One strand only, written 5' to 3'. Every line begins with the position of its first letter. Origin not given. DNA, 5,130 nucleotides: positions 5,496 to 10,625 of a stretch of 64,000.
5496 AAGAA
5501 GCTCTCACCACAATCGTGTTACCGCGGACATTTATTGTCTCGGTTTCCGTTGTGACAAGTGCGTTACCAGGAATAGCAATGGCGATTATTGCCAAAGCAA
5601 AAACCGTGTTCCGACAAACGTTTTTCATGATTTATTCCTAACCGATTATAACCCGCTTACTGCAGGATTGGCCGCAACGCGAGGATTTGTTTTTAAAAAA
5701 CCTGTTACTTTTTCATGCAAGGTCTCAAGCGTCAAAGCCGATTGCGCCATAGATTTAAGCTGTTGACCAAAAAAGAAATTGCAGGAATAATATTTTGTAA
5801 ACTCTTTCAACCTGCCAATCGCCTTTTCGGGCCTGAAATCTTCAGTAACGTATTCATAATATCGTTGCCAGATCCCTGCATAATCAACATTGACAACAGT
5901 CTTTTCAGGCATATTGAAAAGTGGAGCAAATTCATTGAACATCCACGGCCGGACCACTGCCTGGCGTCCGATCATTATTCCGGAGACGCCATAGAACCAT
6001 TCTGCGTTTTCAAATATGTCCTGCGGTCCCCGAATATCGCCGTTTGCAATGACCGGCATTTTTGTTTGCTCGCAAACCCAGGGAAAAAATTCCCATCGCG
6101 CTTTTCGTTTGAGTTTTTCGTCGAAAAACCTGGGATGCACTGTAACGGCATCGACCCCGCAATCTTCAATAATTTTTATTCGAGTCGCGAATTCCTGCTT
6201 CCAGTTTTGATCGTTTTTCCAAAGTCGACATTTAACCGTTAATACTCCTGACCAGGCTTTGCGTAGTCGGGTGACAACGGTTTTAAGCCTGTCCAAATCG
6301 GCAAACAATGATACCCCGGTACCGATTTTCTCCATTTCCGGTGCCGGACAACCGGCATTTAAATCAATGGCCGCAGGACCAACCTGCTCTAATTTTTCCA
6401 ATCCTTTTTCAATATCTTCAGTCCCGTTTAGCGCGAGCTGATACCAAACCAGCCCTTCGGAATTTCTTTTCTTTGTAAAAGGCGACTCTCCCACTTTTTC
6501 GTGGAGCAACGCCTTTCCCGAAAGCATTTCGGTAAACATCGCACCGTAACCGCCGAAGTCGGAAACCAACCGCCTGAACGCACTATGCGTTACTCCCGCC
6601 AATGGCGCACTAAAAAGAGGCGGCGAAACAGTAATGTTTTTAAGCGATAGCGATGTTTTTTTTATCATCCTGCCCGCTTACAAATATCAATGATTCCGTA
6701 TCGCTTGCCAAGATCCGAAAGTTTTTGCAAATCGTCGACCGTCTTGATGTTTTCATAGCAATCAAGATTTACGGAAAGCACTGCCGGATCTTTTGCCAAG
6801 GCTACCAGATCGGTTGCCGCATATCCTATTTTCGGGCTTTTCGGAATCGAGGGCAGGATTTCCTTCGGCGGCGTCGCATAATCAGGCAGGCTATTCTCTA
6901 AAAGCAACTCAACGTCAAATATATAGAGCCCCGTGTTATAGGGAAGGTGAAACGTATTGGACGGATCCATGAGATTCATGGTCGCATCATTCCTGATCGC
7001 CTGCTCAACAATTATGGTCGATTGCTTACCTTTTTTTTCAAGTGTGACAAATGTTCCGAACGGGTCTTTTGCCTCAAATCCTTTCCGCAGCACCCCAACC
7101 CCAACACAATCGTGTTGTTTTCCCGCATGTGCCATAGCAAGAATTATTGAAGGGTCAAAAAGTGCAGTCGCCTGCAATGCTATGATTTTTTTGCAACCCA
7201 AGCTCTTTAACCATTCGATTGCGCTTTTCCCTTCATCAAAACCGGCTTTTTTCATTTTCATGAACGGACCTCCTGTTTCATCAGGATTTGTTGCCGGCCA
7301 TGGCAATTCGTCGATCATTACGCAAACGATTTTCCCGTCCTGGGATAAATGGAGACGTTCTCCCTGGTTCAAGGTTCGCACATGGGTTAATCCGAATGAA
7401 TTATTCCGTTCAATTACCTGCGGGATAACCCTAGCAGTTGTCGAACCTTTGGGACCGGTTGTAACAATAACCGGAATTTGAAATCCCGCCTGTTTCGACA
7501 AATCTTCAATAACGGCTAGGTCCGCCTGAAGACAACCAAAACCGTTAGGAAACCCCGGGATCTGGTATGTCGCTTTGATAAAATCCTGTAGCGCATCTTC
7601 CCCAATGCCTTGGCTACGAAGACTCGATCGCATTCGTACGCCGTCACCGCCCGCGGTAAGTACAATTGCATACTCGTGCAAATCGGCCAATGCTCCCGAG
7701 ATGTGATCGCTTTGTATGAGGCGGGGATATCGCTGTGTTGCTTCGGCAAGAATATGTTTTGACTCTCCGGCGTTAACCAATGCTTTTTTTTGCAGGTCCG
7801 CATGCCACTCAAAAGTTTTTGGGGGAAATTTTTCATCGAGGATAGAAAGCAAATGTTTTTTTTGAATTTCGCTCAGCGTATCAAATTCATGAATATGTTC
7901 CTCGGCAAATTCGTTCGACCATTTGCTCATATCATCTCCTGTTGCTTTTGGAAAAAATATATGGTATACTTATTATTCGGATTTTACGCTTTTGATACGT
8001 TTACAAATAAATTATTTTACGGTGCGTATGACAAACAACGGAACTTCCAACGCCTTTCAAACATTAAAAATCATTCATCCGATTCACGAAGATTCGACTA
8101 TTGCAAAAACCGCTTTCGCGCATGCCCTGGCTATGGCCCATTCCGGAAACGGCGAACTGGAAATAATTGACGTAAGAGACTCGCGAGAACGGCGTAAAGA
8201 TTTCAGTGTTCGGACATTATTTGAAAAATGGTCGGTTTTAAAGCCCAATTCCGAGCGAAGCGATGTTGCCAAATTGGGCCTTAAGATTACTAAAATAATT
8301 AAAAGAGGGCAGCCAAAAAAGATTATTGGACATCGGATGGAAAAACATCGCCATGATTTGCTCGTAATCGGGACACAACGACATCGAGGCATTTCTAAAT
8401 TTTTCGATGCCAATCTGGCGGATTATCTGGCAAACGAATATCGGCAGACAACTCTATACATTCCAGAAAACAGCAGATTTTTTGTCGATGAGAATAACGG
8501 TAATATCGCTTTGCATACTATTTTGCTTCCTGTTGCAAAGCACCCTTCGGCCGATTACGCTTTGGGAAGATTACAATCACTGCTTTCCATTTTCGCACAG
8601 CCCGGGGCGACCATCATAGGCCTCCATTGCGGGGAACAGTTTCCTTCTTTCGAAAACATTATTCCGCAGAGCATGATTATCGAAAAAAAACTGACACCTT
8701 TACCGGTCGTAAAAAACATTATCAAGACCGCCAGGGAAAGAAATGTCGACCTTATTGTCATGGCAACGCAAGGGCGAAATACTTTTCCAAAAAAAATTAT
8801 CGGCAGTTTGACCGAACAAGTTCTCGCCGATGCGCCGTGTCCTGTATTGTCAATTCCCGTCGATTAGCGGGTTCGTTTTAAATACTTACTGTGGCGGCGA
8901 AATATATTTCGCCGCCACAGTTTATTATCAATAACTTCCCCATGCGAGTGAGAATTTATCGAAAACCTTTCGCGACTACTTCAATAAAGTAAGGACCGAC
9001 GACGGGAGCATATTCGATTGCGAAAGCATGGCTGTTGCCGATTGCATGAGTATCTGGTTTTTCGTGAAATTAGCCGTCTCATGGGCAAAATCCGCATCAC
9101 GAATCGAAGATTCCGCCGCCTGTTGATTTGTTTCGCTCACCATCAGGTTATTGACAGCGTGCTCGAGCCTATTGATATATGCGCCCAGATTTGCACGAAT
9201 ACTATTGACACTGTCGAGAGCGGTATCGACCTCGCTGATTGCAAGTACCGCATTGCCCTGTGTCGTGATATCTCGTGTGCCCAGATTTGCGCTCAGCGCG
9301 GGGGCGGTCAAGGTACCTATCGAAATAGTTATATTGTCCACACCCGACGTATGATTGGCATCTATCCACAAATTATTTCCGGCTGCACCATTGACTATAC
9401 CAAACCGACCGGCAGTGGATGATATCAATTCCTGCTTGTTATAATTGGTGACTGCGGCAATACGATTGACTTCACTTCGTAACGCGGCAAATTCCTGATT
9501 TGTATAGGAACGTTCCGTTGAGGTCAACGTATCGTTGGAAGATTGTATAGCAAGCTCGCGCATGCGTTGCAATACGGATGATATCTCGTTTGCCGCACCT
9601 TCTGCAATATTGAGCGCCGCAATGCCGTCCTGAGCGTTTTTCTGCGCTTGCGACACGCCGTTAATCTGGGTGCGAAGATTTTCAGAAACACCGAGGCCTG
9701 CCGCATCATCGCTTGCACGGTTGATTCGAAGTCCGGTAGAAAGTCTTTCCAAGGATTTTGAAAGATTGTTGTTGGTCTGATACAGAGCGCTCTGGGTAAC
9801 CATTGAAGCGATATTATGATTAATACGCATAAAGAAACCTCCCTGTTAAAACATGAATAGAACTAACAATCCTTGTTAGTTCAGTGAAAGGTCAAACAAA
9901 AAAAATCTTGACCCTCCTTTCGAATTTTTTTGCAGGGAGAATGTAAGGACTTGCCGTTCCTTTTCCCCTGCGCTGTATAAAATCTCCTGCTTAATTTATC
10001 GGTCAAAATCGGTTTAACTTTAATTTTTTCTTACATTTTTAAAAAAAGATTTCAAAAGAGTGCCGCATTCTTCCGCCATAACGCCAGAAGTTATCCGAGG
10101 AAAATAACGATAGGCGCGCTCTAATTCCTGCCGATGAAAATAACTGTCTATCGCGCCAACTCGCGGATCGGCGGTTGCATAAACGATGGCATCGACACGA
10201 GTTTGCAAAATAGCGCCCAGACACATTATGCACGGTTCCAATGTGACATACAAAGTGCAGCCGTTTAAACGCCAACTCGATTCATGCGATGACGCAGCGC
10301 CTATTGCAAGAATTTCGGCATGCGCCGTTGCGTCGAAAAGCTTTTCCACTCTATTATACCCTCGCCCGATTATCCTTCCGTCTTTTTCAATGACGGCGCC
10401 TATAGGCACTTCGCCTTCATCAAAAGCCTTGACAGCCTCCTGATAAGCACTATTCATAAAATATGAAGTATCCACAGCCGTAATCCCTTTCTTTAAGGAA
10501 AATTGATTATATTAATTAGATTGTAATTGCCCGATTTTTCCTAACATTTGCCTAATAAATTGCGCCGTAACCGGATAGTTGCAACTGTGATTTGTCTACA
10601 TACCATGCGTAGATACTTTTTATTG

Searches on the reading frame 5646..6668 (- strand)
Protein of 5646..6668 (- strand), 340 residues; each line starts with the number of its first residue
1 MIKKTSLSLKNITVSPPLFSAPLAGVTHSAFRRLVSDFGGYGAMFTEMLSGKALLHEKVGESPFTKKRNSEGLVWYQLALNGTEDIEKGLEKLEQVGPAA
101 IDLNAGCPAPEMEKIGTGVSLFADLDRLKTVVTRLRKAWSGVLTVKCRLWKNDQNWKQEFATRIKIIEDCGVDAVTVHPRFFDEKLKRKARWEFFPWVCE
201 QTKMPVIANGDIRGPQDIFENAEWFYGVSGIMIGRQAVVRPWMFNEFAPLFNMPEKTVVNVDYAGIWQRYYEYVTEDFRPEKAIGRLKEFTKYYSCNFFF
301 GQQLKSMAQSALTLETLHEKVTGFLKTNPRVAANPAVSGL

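Call 74: search_protein_families(library=pfam, proteins=[window:5646-6668:-], max_evalue=0.00001)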
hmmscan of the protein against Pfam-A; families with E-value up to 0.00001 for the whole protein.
window:5646-6668:- (340 aa): 1 family
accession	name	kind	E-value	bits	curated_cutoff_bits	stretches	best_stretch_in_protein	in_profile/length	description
PF01207.24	Dus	-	1.4e-45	156.2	20.4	1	21-306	3-287/311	Dihydrouridine synthase (Dus)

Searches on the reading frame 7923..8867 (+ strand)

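Call 74: search_protein_families(library=pfam, proteins=[window:7923-8867:+], max_evalue=0.00001)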
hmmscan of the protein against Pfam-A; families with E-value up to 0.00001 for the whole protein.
window:7923-8867:+ (314 aa): 1 family
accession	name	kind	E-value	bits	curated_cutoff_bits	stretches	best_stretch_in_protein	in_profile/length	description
PF00582.32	Usp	-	8.7e-25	88.3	24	2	264-311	93-140/141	Universal stress protein family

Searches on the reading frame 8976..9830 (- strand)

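Call 74: search_protein_families(library=pfam, proteins=[window:8976-9830:-], max_evalue=0.00001)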
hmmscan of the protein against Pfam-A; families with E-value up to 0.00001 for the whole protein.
window:8976-9830:- (284 aa): 2 families
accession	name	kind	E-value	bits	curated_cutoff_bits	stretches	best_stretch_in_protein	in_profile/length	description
PF00669.25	Flagellin_N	-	1.3e-40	139.1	26.6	1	3-139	1-137/139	Bacterial flagellin N-terminal helical region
PF00700.27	Flagellin_C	-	4.2e-25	88.3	23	1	199-283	2-86/86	Bacterial flagellin C-terminal helical region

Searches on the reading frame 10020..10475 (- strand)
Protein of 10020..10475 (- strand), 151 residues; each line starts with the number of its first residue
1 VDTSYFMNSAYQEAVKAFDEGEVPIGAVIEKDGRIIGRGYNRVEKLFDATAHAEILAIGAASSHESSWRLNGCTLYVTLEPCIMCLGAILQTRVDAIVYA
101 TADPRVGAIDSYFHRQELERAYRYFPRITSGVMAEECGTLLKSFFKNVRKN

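Call 74: search_protein_families(library=pfam, proteins=[window:10020-10475:-], max_evalue=0.00001)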
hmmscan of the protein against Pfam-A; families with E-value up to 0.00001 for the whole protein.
window:10020-10475:- (151 aa): 2 families
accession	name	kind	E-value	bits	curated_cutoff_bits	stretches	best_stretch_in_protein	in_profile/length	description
PF14437.12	MafB19-deam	-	1.4e-35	122.7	27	1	2-149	2-142/142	MafB19-like deaminase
PF00383.29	dCMP_cyt_deam_1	-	8.2e-29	99.9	25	1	3-100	4-101/102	Cytidine and deoxycytidylate deaminase zinc-binding region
